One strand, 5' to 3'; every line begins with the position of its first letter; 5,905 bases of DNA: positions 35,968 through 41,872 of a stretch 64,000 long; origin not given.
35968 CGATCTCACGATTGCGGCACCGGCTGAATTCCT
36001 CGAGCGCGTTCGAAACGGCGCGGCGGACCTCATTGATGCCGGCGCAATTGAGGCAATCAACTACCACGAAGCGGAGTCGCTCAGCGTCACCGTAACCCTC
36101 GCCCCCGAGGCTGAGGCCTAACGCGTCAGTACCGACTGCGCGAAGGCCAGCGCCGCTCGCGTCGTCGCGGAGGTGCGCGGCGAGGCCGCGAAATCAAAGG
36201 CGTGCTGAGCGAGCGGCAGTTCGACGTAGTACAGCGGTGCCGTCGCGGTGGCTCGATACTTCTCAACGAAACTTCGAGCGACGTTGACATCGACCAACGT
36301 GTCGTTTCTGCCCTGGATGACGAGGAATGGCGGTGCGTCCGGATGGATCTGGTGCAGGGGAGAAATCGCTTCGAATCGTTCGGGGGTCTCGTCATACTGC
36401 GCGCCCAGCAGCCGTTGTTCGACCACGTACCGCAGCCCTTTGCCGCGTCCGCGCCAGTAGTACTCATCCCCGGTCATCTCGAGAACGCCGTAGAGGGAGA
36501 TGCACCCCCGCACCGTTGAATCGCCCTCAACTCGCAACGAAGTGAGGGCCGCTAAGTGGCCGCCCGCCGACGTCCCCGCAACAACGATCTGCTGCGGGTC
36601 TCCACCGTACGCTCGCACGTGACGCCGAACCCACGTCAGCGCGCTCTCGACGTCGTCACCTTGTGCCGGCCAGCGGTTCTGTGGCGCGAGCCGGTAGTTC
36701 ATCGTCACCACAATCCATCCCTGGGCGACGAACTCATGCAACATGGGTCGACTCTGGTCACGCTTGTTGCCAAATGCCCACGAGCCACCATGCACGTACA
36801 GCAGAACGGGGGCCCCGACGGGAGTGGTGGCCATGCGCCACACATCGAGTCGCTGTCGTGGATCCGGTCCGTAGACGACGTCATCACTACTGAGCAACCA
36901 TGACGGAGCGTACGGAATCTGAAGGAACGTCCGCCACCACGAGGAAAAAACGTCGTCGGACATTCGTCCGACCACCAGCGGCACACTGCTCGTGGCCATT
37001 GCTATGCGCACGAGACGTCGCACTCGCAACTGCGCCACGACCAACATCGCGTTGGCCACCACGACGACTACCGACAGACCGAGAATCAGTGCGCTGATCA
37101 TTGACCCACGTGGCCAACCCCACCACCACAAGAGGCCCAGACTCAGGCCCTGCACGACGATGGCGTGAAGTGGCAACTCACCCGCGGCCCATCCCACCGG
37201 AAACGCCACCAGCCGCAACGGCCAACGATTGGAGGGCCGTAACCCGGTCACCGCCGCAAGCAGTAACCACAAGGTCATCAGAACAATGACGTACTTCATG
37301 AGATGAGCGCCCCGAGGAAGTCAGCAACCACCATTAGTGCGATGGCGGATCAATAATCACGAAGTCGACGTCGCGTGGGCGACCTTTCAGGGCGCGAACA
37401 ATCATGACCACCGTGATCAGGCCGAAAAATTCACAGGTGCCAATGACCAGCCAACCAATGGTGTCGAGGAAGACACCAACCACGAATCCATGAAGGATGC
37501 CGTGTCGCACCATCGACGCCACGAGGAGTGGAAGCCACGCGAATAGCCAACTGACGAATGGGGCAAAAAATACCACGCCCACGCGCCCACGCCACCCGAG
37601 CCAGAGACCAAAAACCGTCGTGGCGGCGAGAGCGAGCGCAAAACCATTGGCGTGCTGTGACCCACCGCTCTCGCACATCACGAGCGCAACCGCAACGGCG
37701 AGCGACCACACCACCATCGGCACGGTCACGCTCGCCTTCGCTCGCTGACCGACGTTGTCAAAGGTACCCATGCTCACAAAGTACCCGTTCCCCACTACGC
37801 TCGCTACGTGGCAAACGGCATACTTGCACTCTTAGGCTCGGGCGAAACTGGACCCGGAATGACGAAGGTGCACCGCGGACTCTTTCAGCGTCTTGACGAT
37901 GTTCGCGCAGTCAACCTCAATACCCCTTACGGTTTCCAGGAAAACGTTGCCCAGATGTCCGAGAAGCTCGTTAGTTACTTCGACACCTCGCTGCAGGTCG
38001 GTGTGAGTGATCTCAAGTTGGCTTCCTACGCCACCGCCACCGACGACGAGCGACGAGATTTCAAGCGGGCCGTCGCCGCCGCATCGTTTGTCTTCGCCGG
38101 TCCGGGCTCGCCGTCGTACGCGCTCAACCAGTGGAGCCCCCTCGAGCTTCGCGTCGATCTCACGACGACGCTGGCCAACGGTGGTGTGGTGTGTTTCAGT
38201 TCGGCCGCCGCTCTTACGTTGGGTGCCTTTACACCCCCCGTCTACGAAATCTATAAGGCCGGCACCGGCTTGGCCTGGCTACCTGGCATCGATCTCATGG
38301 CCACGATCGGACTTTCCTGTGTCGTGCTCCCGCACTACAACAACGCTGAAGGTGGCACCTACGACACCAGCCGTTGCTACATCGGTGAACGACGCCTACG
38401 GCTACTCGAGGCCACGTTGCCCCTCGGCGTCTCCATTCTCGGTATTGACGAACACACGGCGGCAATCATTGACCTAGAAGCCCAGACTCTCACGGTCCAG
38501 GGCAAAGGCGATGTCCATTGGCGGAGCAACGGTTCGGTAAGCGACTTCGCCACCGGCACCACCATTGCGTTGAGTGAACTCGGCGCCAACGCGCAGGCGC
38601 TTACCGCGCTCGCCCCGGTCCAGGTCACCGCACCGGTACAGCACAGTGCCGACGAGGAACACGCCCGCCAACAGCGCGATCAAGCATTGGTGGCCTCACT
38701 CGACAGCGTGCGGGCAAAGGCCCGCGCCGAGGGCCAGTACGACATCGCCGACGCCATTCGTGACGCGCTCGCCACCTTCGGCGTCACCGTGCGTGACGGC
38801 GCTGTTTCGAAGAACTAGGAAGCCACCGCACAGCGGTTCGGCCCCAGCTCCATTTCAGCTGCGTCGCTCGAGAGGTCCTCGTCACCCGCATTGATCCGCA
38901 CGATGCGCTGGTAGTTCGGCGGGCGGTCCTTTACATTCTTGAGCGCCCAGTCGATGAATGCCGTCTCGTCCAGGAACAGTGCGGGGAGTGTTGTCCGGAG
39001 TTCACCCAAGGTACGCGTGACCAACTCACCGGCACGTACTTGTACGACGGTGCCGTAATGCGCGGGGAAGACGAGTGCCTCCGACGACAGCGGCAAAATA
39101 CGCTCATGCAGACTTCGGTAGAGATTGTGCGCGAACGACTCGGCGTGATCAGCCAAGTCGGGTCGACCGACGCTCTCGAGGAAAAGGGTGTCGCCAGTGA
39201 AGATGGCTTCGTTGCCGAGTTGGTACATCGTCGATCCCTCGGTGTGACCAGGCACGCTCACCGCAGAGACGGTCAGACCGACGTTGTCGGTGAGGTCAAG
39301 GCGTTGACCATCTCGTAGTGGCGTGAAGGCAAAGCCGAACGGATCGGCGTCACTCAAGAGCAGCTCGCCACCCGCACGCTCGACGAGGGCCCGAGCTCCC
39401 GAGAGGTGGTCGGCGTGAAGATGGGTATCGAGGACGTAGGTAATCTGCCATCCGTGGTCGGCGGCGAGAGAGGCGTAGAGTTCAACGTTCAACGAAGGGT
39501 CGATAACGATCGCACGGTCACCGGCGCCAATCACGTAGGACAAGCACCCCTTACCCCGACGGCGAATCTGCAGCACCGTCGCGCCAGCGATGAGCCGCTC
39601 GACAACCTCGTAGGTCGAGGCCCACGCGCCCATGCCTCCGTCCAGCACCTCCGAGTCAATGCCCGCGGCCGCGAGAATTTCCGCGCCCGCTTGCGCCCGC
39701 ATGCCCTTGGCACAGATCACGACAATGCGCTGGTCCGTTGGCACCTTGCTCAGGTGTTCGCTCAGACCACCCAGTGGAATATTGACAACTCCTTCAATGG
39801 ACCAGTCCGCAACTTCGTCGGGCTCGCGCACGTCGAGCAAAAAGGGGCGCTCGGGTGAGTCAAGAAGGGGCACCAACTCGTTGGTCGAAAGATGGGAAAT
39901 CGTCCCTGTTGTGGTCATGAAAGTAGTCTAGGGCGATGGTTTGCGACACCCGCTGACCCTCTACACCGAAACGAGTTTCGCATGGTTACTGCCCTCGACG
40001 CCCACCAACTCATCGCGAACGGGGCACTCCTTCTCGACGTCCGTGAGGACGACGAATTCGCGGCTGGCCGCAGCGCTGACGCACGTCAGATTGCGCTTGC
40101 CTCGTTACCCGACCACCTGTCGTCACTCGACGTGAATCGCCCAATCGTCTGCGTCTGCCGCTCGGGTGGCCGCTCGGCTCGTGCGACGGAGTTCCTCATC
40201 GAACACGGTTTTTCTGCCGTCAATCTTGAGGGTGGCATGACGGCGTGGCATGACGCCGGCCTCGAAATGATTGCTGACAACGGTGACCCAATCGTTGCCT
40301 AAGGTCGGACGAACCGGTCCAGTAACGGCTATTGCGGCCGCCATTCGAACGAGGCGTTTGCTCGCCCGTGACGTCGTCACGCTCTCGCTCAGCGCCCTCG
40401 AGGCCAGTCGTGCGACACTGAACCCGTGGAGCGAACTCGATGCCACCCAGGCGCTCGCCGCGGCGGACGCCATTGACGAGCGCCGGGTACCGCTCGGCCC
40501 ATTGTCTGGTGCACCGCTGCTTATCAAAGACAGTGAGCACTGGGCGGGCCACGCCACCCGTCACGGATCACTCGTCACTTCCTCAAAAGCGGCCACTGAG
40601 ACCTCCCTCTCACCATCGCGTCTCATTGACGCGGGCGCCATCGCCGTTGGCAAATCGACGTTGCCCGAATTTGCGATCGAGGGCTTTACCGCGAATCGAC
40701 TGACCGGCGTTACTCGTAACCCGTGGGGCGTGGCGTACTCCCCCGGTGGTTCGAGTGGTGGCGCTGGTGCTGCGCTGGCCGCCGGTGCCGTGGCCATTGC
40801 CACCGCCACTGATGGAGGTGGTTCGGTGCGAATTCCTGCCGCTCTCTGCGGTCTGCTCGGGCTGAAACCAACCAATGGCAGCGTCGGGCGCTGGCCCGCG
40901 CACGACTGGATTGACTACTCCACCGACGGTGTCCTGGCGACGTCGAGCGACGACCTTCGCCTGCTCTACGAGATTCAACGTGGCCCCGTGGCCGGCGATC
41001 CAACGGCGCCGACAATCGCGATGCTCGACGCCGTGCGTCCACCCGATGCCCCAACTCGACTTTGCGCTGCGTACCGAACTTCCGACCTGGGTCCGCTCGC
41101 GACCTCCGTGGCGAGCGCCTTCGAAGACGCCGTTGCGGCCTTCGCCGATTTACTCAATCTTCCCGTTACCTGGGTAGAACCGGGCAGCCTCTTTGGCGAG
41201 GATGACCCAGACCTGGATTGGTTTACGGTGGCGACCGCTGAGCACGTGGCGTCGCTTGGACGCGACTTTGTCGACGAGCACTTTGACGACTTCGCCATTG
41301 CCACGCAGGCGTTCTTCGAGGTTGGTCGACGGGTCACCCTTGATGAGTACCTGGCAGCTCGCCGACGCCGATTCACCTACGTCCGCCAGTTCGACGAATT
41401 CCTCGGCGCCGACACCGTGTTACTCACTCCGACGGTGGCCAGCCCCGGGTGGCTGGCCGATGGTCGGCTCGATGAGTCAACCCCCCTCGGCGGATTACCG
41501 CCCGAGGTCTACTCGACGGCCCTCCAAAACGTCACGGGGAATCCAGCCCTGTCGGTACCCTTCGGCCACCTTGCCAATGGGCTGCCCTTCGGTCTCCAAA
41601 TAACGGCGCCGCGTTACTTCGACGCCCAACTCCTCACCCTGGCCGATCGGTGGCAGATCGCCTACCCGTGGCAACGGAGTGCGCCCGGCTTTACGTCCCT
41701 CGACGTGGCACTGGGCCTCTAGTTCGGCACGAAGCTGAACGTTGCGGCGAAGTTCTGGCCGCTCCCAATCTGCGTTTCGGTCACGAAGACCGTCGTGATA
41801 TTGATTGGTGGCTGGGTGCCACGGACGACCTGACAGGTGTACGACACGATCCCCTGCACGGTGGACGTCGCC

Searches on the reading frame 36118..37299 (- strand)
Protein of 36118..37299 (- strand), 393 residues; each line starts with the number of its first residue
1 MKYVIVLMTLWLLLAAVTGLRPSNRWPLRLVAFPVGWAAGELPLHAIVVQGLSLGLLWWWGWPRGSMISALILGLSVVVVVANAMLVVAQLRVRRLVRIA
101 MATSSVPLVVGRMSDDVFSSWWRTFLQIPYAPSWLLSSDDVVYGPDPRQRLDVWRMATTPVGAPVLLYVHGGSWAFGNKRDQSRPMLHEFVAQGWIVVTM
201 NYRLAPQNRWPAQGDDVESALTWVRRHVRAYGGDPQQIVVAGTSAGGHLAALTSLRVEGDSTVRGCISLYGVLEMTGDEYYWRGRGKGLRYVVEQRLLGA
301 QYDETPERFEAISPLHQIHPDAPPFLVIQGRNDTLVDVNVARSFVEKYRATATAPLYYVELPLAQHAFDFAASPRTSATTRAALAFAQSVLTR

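Call 27: search_protein_families(library=pfam, proteins=[window:36118-37299:-], max_evalue=0.001)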
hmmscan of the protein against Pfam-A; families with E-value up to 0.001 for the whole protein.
window:36118-37299:- (393 aa): 5 families
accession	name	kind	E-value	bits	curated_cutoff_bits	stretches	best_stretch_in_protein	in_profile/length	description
PF20434.5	BD-FAE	-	7.7e-41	140.4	26.8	1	151-347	1-214/215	BD-FAE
PF07859.19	Abhydrolase_3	-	3.5e-30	105.8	25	1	166-368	1-208/210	alpha/beta hydrolase fold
PF00135.34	COesterase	-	2e-18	67.1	27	1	151-268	88-215/515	Carboxylesterase family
PF00326.27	Peptidase_S9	-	2.6e-09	37.3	22.6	1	216-391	44-210/213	Prolyl oligopeptidase family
PF00561.26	Abhydrolase_1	-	0.00021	21.5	25.8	0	164-270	1-101/245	alpha/beta hydrolase fold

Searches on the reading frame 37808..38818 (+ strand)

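Call 27: search_protein_families(library=pfam, proteins=[window:37808-38818:+], max_evalue=0.001)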
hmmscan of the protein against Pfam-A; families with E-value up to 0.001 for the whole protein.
window:37808-38818:+ (336 aa): 1 family
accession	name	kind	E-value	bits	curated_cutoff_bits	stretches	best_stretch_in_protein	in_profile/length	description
PF23493.1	CysS_C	-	1e-05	26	23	1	302-331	15-44/51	Cysteinyl-tRNA ligase anticodon binding domain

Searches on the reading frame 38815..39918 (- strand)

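Call 27: search_protein_families(library=pfam, proteins=[window:38815-39918:-], max_evalue=0.001)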
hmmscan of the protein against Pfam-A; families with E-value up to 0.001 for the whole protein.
window:38815-39918:- (367 aa): 3 families
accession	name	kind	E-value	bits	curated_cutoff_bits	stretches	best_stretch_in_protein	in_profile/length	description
PF00753.33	Lactamase_B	-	9.4e-15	55.5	22.7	1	123-283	4-193/196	Metallo-beta-lactamase superfamily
PF00581.25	Rhodanese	-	1.8e-13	51.2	22.2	1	13-101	3-101/102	Rhodanese-like domain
PF12706.13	Lactamase_B_2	-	0.0003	20.9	27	1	135-183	1-55/200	Beta-lactamase superfamily domain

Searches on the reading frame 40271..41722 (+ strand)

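Call 27: search_protein_families(library=pfam, proteins=[window:40271-41722:+], max_evalue=0.001)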
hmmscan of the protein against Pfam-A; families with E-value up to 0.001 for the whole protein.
window:40271-41722:+ (483 aa): 1 family
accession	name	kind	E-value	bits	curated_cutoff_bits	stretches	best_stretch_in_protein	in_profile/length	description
PF01425.27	Amidase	-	1.5e-69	235.6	27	1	34-455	1-445/445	Amidase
